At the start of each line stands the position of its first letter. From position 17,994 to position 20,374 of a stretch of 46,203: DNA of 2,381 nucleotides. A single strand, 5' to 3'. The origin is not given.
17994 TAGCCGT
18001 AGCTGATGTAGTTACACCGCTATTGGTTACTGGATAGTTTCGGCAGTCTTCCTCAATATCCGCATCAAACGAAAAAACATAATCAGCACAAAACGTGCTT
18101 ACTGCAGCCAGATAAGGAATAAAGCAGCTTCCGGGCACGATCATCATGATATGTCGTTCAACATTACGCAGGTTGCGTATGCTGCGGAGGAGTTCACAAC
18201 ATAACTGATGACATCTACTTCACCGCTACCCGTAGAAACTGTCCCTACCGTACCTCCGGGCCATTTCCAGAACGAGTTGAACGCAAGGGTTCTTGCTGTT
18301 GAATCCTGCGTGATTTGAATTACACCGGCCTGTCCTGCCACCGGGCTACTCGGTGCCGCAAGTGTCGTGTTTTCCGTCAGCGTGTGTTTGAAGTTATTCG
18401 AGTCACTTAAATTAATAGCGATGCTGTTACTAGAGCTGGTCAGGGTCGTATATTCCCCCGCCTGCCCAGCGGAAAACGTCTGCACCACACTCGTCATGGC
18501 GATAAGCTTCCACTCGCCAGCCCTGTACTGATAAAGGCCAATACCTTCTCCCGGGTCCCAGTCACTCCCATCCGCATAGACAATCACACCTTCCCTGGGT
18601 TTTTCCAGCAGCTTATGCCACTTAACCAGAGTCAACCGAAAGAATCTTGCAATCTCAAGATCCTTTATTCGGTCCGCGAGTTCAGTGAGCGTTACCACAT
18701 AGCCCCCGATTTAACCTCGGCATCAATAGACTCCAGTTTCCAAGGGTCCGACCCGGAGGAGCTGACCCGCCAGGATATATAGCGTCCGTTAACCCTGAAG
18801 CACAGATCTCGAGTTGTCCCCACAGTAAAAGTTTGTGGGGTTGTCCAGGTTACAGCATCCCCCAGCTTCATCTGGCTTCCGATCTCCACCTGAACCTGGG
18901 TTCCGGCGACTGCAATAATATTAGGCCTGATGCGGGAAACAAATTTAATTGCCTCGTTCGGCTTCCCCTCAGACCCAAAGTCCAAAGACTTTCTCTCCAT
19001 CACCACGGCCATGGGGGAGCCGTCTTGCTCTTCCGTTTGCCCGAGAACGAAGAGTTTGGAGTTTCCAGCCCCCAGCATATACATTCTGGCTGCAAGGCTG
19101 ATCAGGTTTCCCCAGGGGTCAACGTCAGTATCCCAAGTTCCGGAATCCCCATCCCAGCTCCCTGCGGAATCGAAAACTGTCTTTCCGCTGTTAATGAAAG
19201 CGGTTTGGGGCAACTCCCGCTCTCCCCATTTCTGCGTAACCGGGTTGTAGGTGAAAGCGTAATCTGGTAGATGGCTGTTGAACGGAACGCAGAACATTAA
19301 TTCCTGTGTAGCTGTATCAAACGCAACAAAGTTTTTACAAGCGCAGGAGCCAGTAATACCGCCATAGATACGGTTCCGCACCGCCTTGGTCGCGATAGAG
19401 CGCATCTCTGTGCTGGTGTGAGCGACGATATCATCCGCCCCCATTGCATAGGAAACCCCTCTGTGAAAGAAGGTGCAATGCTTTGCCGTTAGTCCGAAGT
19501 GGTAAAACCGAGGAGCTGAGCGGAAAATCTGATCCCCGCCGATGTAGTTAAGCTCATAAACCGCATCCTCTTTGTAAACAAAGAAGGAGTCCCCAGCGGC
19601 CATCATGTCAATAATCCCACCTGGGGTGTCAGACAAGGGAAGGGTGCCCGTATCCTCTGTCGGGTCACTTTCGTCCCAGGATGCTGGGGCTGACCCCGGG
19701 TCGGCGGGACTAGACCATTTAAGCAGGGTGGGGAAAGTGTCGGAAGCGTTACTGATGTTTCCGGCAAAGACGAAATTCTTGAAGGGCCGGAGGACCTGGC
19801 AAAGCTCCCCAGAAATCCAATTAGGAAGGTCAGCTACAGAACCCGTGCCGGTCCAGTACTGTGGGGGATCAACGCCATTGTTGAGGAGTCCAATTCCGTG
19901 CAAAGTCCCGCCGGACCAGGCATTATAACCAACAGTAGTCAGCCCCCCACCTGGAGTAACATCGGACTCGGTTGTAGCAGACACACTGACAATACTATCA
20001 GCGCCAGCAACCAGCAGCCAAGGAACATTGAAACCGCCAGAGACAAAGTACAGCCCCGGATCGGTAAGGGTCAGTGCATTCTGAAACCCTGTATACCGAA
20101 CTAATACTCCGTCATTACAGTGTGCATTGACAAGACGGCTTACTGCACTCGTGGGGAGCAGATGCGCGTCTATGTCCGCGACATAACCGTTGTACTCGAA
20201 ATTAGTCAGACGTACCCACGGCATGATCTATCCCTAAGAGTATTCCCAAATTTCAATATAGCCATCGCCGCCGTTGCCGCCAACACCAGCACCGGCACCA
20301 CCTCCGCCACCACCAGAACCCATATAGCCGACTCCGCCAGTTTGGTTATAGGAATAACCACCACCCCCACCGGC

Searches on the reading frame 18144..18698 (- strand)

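Call 11: search_protein_families(library=phrogs, proteins=[window:18144-18698:-], max_evalue=0.001)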
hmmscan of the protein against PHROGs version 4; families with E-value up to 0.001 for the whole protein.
window:18144-18698:- (184 aa): 2 families
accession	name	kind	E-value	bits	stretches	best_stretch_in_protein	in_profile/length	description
phrog_4757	-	unknown function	1.1e-09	39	1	75-172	247-348/359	-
phrog_31840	-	unknown function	0.0002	20.1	1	61-178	1197-1316/1321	-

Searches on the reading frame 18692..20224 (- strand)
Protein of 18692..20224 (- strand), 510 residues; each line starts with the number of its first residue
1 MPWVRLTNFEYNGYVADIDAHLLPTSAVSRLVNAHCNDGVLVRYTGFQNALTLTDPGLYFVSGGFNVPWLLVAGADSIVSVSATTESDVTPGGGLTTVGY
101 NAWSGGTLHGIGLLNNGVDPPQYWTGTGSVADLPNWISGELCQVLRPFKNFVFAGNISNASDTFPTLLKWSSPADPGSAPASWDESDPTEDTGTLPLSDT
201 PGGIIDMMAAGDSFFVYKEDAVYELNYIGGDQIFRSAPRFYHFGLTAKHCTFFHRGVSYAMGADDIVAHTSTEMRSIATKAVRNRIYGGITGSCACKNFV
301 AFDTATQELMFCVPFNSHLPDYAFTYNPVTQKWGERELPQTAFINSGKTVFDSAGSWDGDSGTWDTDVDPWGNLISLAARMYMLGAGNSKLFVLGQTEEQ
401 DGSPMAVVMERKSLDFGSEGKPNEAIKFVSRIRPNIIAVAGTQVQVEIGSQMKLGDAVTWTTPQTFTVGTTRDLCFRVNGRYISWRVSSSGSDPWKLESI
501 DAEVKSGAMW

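Call 11: search_protein_families(library=phrogs, proteins=[window:18692-20224:-], max_evalue=0.001)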
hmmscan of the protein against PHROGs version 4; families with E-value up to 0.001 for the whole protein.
window:18692-20224:- (510 aa): 2 families
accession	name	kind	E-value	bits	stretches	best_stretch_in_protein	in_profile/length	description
phrog_3287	-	head and packaging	6.2e-77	260.6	1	10-507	10-521/524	virion structural protein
phrog_14417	-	tail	1.4e-09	37.2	0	164-287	619-763/1005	tail fiber protein; host specificity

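Call 82: search_protein_families(library=pfam, proteins=[window:18692-20224:-], max_evalue=0.01)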
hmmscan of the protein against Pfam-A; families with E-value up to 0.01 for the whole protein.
window:18692-20224:- (510 aa): 0 families
